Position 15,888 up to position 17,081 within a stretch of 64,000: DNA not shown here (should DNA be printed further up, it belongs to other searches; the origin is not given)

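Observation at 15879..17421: AT-rich islet between groEL and hup carrying an HNH-like zinc-ribbon protein and a 490-bp non-coding region with reiterated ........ motifs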

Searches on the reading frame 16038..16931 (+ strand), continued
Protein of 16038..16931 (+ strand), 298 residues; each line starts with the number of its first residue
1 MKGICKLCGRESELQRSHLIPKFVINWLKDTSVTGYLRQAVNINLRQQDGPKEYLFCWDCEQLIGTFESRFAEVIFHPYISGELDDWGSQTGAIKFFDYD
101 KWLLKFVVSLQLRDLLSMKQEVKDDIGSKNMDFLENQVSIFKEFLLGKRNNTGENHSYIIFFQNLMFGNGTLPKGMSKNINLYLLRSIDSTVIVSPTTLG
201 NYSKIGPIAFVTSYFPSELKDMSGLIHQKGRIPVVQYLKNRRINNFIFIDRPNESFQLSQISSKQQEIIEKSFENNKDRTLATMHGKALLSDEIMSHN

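Call 35: find_encoding_contigs(protein=P0012, flank=8000, max_places=2)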
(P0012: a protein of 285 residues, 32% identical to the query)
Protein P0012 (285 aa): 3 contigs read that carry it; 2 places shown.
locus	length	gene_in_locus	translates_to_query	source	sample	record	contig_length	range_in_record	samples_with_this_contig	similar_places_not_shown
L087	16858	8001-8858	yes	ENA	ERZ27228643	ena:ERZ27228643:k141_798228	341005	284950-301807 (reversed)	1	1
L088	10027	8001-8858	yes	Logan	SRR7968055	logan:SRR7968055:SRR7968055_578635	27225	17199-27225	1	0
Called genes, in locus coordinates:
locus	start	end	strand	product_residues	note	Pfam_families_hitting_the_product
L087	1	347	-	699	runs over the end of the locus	-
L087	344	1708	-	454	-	PF01507:PAPS_reduct (weak)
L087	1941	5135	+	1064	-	PF13589:HATPase_c_3 (weak), PF13020:NOV_C (faint)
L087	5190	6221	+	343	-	-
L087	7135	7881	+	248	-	-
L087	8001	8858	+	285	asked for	-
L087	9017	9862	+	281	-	PF13020:NOV_C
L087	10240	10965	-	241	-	-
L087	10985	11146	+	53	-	-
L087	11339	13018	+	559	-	PF13424:TPR_12 (faint)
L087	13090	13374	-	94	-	-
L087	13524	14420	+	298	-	PF01807:Zn_ribbon_DnaG (weak), PF13155:Toprim_2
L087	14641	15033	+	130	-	PF19514:MobC_2, PF21983:NikA-like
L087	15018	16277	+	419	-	PF03432:Relaxase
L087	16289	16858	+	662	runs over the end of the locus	PF14293:YWFCY, PF02534:T4SS-DNA_transf, PF10412:TrwB_AAD_bind, PF12696:TraG-D_C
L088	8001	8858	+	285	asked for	-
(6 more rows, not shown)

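Call 42: search_protein_families(library=pfam, alignment_id=A3, max_evalue=0.01)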
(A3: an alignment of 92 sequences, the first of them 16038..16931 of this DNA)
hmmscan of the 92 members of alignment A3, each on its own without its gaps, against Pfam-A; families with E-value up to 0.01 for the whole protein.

A. member 1, window:16038-16931:+ (298 aa): 0 families

B. families by the number of members that match (of 92 scanned): 3 families
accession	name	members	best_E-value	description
PF02810.21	SEC-C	13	2e-11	SEC-C motif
PF14279.12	HNH_5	2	0.0022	HNH endonuclease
PF06467.20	zf-FCS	1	0.0053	MYM-type Zinc finger with FCS sequence motif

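Call 43: search_solved_structures(query=A3, max_evalue=10, show_alignments=2)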
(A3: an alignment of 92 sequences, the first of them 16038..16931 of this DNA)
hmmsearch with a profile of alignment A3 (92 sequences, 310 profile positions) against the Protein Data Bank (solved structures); distinct sequences matched with E-value up to 10: 10.
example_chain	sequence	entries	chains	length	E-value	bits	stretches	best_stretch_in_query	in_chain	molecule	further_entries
5xsj_L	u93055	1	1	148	0.0085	18.6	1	117-189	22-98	Signal transduction histidine kinase, LytS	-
5xsd_L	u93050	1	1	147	0.009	18.6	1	117-189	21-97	Signal transduction histidine kinase, LytS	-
6vsj_A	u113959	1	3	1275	0.19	14.2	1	170-263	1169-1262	Spike glycoprotein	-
9oaa_B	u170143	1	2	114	0.3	13.6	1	210-298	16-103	Protein S100-A9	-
1irj_A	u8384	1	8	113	0.39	13.2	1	210-298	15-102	Migration Inhibitory Factor-Related Protein 14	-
4ggf_C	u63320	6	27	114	0.43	13.1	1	210-298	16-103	Protein S100-A9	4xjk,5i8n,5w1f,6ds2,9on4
1xk4_C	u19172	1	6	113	0.43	13.1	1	211-298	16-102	Calgranulin B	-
8sjc_C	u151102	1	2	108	0.44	13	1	212-298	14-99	Protein S100-A9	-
2h5n_A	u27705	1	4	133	0.62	12.5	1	202-285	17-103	Hypothetical protein PG_1108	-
7kae_A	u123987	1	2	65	1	11.9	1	222-273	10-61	Regulatory protein rop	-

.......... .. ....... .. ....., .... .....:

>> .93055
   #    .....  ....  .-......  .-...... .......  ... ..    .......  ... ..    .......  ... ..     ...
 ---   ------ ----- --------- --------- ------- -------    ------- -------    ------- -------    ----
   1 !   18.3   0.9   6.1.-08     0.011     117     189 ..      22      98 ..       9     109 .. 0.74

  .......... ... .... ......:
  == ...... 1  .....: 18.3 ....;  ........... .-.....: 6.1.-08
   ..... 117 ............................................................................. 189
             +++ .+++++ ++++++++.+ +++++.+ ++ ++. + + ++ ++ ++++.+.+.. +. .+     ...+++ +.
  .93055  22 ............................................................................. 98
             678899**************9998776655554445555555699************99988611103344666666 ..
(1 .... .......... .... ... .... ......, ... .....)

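Call 45: fold_search(model_id=the predicted structure, library=viral)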
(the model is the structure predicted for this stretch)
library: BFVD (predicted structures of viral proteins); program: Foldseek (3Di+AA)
matches with E <= 10: 768; with E <= 0.001: 0
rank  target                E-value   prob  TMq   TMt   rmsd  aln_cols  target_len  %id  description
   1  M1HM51                7.5e-02  0.41  0.14  0.25  13.0       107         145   16  Uncharacterized protein [Pelagibacter phage HTVC011P]
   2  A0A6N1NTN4            1.1e-01  0.18  0.12  0.27  12.2       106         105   18  Putative orfan [Tupanvirus soda lake]
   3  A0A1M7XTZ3            1.1e-01  0.05  0.10  0.14  18.9       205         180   11  F-box domain [Cedratvirus A11]
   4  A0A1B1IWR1            1.6e-01  0.13  0.13  0.22  18.2       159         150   12  Uncharacterized protein [uncultured phage_Deep-GF0-KM16-C193]
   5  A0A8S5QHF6            2.1e-01  0.11  0.11  0.13  18.2       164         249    9  Uncharacterized protein [Myoviridae sp. ctdNl2]
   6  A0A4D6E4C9            2.2e-01  0.60  0.13  0.53   4.8        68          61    7  (no name in the UniProt tables at hand)
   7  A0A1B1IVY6            2.5e-01  0.11  0.11  0.29   9.9        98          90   16  Uncharacterized protein [uncultured phage_Deep1-GF2-KM23-C739]
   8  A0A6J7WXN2            2.6e-01  0.21  0.11  0.41   5.7        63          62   11  Uncharacterized protein [uncultured Caudovirales phage]
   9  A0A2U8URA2            2.7e-01  0.63  0.11  0.65   5.2        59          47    7  (no name in the UniProt tables at hand)
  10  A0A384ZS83            2.9e-01  0.14  0.11  0.13  12.1       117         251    9  Uncharacterized protein [Vibrio phage YC]
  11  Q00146                3.1e-01  0.06  0.07  0.12  12.2        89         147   12  Uncharacterized protein ORF36 [Ictalurid herpesvirus 1 (strain Auburn)]
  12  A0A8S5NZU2            3.1e-01  0.04  0.11  0.11  18.3       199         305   12  Uncharacterized protein [Myoviridae sp. ctLnO19]
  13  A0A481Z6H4            3.6e-01  0.11  0.14  0.18  14.5       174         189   11  Synaptobrevin [Pithovirus LCPAC302]
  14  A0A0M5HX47            3.8e-01  0.06  0.10  0.13  12.9       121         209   14  Uncharacterized protein [Turkeypox virus]
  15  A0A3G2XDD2            3.8e-01  0.05  0.11  0.17  15.5       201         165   11  Membrane-associated protein VP24 (Fragment) [Zaire ebolavirus]
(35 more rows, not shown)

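Call 48: find_homologous_proteins(query=A3, max_evalue=1e-10)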
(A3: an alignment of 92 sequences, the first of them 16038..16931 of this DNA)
Query A3 (92 sequences) (298 aa, profile of the alignment): 60 proteins with E <= 1e-10 among 4299 candidates.
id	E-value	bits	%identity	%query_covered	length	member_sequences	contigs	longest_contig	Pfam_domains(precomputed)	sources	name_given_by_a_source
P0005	5.0e-99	350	44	98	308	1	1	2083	-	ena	-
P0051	1.4e-97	345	28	98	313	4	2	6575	PF02810.22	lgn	-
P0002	2.8e-96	341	53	99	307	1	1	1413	-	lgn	-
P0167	4.4e-96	340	34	98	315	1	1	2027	PF02810.22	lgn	-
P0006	1.5e-95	338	43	98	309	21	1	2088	-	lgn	-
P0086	5.0e-95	336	35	98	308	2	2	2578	PF02810.22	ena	-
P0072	4.9e-93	330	35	93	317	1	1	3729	PF02810.22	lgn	-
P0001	7.0e-93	329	100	100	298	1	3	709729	-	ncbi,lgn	-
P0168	9.2e-93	329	42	97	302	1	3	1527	-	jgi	-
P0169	4.6e-92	327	30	89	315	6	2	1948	PF02810.22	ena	-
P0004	5.4e-92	326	43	100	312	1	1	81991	-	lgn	-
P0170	7.2e-92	326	31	98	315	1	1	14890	PF02810.22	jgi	jgi:hypothetical protein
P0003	2.0e-90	321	50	99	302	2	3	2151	-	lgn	-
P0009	2.4e-90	321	32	93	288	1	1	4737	-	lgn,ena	-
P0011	8.1e-90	319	33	93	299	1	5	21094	-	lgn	-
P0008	8.1e-88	313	36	94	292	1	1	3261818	-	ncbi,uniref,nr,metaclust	ncbi:hypothetical protein BBI15_15135 [Planococcus plakortidis]|uniref:HNH endonuclease n=1 Tax=Plan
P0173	1.2e-87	312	32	94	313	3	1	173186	PF02810.22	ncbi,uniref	ncbi:MAG: SEC-C domain-containing protein [Luteolibacter sp.]|uniref:YecA family protein n=2 Tax=Lut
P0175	4.9e-85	304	32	99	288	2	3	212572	-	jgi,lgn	jgi:hypothetical protein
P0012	5.1e-85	304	32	65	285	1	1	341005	-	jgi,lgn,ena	-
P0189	2.2e-79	285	33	81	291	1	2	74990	-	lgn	-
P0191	2.9e-79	285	28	98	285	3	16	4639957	-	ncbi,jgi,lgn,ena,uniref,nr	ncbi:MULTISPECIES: hypothetical protein [Flavobacteriaceae]|jgi:hypothetical protein|uniref:Uncharac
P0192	3.8e-79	284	31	99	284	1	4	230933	-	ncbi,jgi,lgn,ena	-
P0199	5.3e-77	277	33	66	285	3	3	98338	-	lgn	-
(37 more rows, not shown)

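Call 49: find_encoding_contigs(protein=P0173, flank=7000, max_places=1)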
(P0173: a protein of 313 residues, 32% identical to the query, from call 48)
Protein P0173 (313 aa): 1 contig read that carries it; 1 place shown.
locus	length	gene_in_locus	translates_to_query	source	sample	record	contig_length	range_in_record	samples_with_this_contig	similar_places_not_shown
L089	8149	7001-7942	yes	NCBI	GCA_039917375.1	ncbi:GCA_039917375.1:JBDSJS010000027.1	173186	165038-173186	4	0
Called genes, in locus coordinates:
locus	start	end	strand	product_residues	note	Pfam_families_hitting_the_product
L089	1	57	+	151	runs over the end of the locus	-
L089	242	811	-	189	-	PF00849:PseudoU_synth_2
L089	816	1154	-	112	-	PF04342:DMT_6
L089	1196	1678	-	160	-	PF03073:TspO_MBR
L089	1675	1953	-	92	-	-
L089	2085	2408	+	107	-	PF00576:Transthyretin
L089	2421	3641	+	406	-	PF04389:Peptidase_M28 (weak), PF01546:Peptidase_M20, PF07687:M20_dimer (weak)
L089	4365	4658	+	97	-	PF09907:HigB_toxin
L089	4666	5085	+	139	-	-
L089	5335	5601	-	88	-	-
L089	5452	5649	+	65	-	-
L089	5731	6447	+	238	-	PF08867:FRG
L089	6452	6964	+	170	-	PF03887:YfbU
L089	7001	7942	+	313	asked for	PF02810:SEC-C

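Call 50: find_encoding_contigs(protein=P0175, flank=7000, max_places=1)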
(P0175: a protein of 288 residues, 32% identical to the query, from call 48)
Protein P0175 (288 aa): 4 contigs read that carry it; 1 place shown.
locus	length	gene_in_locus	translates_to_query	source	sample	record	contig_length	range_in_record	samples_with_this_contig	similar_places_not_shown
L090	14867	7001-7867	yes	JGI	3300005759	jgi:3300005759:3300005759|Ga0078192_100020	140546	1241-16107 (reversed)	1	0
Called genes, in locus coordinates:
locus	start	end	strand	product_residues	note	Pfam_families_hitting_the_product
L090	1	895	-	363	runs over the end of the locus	PF07661:MORN_2 (faint)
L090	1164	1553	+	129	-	PF00903:Glyoxalase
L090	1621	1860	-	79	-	-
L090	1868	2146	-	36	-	-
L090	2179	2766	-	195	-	PF13489:Methyltransf_23, PF13847:Methyltransf_31, PF08241:Methyltransf_11, PF08242:Methyltransf_12, PF13649:Methyltransf_25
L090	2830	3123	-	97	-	-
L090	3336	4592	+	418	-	PF12715:Abhydrolase_7 (weak), PF01738:DLH (faint)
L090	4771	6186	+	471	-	-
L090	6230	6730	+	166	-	-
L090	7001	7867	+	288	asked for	-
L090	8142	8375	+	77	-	-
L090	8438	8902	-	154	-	PF13302:Acetyltransf_3 (weak), PF13420:Acetyltransf_4, PF00583:Acetyltransf_1, PF13673:Acetyltransf_10, PF13508:Acetyltransf_7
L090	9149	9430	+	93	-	-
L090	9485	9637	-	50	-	-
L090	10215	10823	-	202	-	PF00081:Sod_Fe_N, PF02777:Sod_Fe_C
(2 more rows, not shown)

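Call 51: find_encoding_contigs(protein=P0191, flank=7000, max_places=3)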
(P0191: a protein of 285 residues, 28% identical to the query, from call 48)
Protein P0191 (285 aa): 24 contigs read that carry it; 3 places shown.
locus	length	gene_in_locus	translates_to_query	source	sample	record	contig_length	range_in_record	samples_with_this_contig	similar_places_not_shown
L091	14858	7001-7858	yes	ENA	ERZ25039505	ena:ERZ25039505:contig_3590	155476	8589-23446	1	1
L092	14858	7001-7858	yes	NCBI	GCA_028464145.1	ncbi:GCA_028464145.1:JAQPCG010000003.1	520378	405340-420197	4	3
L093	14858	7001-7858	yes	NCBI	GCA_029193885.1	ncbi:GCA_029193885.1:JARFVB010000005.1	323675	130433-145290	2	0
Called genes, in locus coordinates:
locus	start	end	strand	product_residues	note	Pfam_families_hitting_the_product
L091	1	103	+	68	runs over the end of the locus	PF13560:HTH_31, PF13443:HTH_26, PF01381:HTH_3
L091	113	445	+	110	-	PF13657:Couple_hipA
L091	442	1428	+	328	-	PF07804:HipA_C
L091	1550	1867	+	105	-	-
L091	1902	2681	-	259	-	PF00899:ThiF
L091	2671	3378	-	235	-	PF14460:Prok-E2_D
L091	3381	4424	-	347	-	-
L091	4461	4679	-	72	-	PF14454:Prok_Ub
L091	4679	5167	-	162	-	PF19556:PRTRC_E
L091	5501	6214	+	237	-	-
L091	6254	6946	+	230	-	-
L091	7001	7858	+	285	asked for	-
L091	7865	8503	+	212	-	-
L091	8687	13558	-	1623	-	PF07669:Eco57I, PF28553:WH_1 (weak), PF28554:DUF8437, PF28555:Helicase_dom, PF00176:SNF2-rel_dom (weak), PF00271:Helicase_C (weak)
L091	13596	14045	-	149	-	-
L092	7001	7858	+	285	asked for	-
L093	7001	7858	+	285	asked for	-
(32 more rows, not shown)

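Call 52: find_encoding_contigs(protein=P0192, flank=7000, max_places=2)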
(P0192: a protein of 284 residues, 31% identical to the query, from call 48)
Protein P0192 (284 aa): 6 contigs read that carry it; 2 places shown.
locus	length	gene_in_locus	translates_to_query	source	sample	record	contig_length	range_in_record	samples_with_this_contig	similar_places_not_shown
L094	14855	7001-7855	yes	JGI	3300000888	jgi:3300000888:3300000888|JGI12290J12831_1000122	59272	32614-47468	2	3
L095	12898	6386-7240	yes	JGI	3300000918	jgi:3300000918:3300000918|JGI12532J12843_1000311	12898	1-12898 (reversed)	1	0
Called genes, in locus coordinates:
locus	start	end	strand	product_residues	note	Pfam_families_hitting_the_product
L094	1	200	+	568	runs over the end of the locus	PF00732:GMC_oxred_N, PF05199:GMC_oxred_C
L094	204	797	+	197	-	PF13618:Gluconate_2-dh3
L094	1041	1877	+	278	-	PF12833:HTH_18, PF00165:HTH_AraC (weak)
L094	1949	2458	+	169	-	PF13474:SnoaL_3 (weak), PF14534:DUF4440, PF12680:SnoaL_2 (weak)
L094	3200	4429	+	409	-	PF16289:PIN_12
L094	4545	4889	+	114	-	-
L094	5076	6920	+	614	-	PF02689:Herpes_Helicase (faint), PF05970:PIF1, PF13245:AAA_19, PF13401:AAA_22 (weak), PF13479:AAA_24, PF13604:AAA_30 (weak), PF13538:UvrD_C_2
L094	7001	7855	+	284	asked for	-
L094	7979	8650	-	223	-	PF08242:Methyltransf_12 (faint), PF08241:Methyltransf_11 (weak)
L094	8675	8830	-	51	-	-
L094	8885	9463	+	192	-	PF00160:Pro_isomerase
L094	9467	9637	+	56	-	-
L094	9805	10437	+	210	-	-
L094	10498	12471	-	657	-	PF07660:STN (weak)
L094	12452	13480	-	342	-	PF04773:FecR, PF16344:FecR_C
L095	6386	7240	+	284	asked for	-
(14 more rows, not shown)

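Call 59: search_protein_families(library=padloc, alignment_id=A3, max_evalue=1)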
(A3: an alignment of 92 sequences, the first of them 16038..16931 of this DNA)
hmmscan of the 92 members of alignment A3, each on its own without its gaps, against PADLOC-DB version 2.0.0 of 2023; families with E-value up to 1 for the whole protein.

A. member 1, window:16038-16931:+ (298 aa): 0 families

B. families by the number of members that match (of 92 scanned): 18 families
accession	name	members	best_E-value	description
PDLC04917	PDC-S12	13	8.2e-09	-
PDLC00833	E1-E2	13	7.2e-07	E1-E2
PDLC00872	E2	13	8.7e-06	E2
PDLC00865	E2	13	2.9e-05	E2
PDLC00871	E2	10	1.9e-05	E2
PDLC00870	E2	9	0.00049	E2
PDLC00861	E2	5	0.0049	E2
PDLC04817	PDC-S02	1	0.0039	-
PDLC03213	mREase_II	1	0.0089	Type II methyl-directed restriction enzyme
PDLC03815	RTasDUF1848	1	0.011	DRT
PDLC02374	dGTPase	1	0.012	-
PDLC00358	PtuB1|PtuB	1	0.016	Unknown function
PDLC04539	PDC-M24B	1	0.023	-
PDLC02280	AbiEi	1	0.029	AbiEi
PDLC03274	MTase_II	1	0.03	Type II methyltransferase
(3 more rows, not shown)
